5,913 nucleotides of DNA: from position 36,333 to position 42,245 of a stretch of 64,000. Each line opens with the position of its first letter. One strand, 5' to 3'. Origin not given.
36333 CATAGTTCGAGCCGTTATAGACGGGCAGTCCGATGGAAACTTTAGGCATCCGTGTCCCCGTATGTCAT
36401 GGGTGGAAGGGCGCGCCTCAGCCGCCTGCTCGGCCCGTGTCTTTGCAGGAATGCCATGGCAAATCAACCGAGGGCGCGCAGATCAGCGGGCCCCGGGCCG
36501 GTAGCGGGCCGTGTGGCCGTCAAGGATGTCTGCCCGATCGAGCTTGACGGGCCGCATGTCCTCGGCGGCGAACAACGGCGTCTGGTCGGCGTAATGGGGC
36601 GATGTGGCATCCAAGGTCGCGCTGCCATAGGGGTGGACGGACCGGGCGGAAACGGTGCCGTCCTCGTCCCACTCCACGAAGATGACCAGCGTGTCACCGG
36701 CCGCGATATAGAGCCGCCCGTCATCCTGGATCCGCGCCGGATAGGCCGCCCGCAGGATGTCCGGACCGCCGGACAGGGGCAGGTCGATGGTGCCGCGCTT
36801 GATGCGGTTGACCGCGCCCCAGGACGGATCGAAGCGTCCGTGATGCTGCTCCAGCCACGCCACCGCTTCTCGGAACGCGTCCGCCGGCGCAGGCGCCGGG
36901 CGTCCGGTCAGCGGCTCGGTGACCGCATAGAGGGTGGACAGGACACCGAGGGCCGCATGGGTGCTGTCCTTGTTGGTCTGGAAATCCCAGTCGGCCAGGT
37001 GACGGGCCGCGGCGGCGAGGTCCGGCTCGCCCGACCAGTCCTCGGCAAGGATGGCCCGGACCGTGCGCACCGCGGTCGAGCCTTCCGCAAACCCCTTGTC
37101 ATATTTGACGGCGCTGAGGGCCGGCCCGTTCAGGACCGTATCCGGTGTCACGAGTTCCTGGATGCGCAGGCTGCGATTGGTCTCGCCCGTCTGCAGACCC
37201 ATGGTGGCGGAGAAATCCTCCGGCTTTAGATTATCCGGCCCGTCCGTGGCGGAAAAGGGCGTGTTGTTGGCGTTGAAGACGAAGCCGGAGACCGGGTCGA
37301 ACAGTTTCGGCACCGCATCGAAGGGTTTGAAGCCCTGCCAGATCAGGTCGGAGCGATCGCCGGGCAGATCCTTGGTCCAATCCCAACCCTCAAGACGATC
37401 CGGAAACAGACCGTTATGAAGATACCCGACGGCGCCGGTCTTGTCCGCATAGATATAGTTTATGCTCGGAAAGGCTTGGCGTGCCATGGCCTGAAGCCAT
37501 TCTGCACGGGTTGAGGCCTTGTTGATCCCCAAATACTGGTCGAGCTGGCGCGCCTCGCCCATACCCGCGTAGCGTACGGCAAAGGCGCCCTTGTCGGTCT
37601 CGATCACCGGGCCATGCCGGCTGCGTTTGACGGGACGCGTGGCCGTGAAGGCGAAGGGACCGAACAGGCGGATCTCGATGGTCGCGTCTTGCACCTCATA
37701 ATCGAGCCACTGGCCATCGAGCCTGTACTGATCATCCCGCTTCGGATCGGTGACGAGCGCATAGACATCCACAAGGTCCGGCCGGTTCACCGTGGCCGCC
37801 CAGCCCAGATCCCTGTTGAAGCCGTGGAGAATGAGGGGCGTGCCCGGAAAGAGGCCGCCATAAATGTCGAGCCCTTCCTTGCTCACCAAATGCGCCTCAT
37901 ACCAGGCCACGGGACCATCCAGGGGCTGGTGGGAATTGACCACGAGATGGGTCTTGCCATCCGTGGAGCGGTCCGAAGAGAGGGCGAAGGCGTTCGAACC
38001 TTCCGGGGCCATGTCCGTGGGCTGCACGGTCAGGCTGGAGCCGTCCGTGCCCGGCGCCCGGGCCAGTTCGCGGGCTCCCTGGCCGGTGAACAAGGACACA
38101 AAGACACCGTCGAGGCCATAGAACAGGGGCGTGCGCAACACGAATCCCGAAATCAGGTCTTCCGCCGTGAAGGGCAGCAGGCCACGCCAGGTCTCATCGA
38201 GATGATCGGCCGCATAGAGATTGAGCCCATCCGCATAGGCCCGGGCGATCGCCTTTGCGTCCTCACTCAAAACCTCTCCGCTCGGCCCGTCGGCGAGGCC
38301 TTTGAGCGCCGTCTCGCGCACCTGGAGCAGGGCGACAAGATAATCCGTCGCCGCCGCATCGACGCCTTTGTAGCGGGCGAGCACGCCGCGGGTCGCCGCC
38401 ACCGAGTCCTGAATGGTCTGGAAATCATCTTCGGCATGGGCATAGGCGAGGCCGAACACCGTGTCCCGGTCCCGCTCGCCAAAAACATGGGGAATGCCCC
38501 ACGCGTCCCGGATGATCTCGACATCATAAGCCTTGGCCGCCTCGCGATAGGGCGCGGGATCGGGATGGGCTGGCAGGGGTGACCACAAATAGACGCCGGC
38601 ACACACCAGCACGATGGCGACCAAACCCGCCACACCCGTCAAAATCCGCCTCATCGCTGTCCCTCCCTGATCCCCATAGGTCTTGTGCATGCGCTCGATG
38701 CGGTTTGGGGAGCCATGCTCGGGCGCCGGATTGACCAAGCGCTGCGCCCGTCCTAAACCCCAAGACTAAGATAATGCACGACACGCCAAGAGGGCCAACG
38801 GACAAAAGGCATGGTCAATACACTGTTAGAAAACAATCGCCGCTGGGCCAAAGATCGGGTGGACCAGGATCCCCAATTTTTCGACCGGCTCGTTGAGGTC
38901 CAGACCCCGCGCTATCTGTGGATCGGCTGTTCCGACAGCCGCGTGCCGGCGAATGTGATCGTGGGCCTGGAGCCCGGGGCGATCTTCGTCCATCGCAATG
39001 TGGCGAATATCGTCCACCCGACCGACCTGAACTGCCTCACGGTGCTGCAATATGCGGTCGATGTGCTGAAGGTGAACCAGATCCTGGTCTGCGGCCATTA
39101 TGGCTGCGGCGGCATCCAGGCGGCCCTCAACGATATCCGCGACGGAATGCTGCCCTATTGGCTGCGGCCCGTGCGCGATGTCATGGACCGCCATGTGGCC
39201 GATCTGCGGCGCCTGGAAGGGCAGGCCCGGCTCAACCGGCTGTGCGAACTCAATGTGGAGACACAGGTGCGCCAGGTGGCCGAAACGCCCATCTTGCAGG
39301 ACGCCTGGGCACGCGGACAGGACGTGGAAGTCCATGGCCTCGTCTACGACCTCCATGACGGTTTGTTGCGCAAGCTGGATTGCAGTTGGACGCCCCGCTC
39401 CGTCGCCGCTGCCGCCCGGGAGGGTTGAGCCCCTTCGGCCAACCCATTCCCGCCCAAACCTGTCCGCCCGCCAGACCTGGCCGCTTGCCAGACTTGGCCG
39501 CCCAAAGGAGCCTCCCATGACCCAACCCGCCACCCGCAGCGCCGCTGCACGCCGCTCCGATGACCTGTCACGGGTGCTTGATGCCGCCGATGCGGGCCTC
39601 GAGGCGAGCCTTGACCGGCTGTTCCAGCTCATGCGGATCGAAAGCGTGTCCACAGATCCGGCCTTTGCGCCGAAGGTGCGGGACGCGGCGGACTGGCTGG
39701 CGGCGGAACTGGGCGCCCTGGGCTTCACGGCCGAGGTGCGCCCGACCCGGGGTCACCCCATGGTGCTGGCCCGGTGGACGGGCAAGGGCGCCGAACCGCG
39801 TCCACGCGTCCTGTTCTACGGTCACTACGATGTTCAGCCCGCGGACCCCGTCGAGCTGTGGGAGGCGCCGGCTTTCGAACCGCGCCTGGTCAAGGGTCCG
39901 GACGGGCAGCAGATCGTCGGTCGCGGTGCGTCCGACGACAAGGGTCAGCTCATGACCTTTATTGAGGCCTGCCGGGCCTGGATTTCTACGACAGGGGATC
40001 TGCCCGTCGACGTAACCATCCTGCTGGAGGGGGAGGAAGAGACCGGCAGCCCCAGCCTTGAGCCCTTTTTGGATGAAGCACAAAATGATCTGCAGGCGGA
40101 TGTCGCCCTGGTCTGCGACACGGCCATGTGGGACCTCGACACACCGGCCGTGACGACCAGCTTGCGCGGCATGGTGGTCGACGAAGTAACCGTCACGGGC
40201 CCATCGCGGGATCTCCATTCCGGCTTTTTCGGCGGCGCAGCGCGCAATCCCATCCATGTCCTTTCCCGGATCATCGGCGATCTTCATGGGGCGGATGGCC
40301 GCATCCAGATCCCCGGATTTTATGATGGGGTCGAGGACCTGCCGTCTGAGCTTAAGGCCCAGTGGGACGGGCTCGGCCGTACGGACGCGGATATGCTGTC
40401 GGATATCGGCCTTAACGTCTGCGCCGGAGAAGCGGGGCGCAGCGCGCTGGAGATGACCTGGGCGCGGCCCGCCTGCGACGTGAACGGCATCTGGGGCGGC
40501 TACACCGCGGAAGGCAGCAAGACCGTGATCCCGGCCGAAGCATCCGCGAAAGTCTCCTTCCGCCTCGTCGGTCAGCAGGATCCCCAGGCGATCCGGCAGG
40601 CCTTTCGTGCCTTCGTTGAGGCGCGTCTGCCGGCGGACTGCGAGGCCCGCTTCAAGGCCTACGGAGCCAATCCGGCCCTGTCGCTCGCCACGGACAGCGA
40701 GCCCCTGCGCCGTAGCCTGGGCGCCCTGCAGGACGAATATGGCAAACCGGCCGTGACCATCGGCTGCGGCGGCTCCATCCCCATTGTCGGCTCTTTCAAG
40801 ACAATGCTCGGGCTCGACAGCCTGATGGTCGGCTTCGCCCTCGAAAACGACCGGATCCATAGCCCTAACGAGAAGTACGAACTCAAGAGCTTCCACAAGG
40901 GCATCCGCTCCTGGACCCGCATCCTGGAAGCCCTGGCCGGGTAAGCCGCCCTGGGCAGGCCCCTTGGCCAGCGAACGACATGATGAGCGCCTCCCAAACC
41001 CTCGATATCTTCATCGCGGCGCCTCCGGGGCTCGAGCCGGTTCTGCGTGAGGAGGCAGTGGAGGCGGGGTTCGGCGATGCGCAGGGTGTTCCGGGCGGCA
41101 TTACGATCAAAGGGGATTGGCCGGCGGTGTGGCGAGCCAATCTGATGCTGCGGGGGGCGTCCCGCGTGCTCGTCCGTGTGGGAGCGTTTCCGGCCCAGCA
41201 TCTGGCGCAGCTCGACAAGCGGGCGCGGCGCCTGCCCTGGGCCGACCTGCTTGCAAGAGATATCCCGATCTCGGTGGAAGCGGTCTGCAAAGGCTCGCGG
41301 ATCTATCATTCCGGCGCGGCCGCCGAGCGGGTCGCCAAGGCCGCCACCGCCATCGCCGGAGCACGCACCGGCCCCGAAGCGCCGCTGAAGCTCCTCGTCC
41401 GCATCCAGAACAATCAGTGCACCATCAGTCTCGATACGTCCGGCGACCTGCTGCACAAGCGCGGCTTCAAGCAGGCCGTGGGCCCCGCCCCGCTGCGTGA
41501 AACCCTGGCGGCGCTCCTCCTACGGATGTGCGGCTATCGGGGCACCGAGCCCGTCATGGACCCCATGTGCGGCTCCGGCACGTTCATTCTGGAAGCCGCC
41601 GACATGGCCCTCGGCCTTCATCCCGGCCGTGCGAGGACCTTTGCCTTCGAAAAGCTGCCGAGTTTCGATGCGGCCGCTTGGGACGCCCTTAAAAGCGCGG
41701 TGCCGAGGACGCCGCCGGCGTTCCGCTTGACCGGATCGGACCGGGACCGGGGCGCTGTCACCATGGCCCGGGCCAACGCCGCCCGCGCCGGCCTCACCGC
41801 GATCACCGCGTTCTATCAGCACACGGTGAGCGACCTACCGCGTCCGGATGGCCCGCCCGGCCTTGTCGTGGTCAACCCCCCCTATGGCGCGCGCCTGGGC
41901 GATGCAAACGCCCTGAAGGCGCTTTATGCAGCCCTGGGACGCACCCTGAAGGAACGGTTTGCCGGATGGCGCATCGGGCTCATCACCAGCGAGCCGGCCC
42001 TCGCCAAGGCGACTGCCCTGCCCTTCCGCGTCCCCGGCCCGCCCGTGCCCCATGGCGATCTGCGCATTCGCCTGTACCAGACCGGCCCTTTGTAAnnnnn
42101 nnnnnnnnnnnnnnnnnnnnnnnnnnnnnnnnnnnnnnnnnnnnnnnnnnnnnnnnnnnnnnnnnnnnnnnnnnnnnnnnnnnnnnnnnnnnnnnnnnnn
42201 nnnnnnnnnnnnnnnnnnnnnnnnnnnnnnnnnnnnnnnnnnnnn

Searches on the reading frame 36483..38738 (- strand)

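Call 40: search_protein_families(library=pfam, proteins=[window:36483-38738:-], max_evalue=0.0001)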
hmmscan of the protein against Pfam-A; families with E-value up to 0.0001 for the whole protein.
window:36483-38738:- (751 aa): 1 family
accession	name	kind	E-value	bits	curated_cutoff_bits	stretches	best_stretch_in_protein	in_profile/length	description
PF01804.23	Penicil_amidase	-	6.8e-111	372.8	21.3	1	72-738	1-673/675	Penicillin amidase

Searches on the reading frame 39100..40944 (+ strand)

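Call 40: search_protein_families(library=pfam, proteins=[window:39100-40944:+], max_evalue=0.0001)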
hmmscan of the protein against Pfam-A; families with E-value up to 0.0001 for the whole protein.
window:39100-40944:+ (614 aa): 2 families
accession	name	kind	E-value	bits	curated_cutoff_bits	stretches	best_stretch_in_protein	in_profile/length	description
PF01546.33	Peptidase_M20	-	1.2e-26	94.4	24.6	1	238-610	1-205/206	Peptidase family M20/M25/M40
PF07687.19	M20_dimer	-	1.4e-18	67.3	21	1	363-513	9-106/107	Peptidase dimerisation domain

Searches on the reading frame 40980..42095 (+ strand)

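Call 59: search_protein_families(library=pfam, proteins=[window:40980-42095:+], max_evalue=0.00001)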
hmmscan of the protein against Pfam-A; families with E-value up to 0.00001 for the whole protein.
window:40980-42095:+ (371 aa): 2 families
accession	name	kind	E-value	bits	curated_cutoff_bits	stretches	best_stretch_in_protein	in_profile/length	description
PF01170.24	UPF0020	-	1.3e-42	146.2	22.3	1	161-345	1-176/197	RMKL-like, methyltransferase domain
PF22020.1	RlmL_1st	-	1.9e-15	57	27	1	10-64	2-55/55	RlmL ferredoxin-like domain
